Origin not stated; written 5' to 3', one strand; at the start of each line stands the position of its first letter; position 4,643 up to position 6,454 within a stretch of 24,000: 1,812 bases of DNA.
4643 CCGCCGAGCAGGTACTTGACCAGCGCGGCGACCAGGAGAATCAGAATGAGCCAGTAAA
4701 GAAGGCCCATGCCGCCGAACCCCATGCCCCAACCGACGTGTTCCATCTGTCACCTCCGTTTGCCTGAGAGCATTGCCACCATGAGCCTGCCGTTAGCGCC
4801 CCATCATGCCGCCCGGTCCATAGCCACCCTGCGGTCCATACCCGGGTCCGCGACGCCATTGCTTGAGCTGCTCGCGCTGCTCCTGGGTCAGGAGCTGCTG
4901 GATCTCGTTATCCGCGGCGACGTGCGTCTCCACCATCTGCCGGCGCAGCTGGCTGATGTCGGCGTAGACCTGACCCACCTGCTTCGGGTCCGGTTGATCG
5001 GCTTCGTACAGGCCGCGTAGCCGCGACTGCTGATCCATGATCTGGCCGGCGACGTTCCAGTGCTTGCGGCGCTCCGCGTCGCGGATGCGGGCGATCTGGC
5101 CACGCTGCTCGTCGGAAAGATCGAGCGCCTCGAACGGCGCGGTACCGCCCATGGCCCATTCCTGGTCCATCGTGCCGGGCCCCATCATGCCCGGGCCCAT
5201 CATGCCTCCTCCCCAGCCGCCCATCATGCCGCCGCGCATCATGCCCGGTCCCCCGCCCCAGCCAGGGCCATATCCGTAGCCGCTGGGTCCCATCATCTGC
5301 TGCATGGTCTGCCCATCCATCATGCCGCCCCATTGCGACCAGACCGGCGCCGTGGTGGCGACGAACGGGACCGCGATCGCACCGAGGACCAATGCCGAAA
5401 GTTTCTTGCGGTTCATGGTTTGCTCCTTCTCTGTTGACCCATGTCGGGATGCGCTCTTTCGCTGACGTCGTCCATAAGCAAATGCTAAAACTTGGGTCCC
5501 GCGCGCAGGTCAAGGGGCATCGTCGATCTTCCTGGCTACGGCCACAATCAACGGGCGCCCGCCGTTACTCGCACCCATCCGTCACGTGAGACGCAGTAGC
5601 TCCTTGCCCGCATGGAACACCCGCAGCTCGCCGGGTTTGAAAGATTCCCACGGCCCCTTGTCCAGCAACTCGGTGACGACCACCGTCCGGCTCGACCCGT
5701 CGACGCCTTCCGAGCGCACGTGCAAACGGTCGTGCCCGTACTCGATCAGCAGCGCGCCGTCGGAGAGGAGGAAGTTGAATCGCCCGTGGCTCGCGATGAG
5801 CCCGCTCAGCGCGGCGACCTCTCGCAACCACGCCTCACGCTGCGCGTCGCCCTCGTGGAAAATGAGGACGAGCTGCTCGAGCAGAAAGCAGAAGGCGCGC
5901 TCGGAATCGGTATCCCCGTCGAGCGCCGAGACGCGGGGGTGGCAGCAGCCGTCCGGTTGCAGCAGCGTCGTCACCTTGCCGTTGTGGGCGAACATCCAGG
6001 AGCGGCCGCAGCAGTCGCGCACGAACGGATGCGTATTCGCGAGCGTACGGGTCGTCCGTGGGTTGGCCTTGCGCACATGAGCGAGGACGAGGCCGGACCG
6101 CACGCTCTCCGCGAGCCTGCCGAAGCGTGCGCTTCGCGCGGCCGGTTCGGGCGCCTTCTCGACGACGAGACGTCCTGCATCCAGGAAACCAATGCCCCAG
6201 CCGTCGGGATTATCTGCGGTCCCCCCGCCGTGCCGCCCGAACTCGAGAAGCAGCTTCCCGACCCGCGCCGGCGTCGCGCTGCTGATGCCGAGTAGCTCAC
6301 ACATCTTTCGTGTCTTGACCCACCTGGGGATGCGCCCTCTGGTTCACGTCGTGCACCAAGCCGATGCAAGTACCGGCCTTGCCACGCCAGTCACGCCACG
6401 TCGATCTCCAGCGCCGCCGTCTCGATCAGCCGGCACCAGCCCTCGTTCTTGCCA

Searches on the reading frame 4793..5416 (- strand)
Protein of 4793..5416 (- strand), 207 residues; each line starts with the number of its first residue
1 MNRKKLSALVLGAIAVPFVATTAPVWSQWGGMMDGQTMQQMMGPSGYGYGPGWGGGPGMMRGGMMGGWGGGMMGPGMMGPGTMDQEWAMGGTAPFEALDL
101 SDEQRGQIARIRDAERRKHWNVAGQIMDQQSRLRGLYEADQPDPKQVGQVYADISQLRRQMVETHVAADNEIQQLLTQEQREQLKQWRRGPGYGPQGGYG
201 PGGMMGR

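Call 42: search_protein_families(library=pfam, proteins=[window:4793-5416:-], max_evalue=0.001)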
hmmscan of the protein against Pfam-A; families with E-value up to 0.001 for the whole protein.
window:4793-5416:- (207 aa): 2 families
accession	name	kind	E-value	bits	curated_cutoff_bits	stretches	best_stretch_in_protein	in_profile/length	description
PF07813.17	LTXXQ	-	2.3e-09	38.3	24.3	1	95-186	10-98/100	LTXXQ motif family protein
PF13801.11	Metal_resist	-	4.9e-09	36.8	29.2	1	58-183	11-125/125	Heavy-metal resistance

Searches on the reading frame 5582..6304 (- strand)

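Call 42: search_protein_families(library=pfam, proteins=[window:5582-6304:-], max_evalue=0.001)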
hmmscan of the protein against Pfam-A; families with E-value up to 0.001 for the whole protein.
window:5582-6304:- (240 aa): 1 family
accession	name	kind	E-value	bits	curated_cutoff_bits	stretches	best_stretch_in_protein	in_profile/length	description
PF13230.11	GATase_4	-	6.9e-46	156.8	23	1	1-196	1-192/272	Glutamine amidotransferases class-II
